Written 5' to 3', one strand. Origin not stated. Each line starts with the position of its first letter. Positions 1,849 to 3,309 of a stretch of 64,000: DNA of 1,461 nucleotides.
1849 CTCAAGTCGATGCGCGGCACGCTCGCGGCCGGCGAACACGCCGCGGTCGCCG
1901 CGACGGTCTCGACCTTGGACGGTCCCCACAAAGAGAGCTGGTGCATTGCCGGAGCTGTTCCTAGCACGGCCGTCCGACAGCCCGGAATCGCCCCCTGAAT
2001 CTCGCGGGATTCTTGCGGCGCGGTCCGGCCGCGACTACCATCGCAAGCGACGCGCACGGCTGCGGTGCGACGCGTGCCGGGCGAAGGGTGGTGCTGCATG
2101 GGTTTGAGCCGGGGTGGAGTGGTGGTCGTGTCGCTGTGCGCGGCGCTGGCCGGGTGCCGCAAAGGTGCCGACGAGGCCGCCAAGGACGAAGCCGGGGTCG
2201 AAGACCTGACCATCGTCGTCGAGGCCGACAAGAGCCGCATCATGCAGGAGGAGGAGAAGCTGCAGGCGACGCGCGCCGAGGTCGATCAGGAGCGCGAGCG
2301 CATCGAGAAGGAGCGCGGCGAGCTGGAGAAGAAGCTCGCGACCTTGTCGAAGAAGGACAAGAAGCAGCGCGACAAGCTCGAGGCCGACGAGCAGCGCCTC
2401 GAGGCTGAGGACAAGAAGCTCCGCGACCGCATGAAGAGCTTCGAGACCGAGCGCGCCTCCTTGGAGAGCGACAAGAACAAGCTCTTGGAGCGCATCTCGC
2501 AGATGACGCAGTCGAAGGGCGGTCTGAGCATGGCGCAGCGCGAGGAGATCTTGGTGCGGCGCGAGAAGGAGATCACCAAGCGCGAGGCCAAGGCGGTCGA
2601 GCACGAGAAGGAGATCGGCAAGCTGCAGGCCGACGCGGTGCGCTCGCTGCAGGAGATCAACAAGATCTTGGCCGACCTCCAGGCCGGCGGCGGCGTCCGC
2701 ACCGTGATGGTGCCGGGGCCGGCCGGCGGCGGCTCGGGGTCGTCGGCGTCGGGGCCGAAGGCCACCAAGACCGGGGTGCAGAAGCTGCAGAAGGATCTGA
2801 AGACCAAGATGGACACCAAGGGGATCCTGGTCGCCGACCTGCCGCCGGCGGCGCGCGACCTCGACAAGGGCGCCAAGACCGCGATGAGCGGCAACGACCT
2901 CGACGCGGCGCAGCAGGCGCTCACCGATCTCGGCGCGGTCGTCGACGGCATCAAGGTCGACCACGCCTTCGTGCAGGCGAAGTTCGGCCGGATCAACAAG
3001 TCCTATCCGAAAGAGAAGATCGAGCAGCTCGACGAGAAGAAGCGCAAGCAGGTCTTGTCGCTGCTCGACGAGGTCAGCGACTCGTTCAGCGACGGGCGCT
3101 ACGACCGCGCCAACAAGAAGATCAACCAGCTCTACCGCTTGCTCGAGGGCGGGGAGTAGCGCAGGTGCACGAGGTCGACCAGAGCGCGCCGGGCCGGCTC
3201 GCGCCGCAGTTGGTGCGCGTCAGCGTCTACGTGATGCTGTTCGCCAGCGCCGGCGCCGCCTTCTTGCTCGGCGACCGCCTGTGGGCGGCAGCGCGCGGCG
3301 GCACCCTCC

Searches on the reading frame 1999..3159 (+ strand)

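Call 85: search_protein_families(library=pfam, proteins=[window:1999-3159:+], max_evalue=0.001)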
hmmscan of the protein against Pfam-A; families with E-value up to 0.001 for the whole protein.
window:1999-3159:+ (386 aa): 1 family
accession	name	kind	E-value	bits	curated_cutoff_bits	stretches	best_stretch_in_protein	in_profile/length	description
PF12072.13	RNase_Y_N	-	0.00019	21.4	32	0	77-172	51-149/201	RNase Y N-terminal region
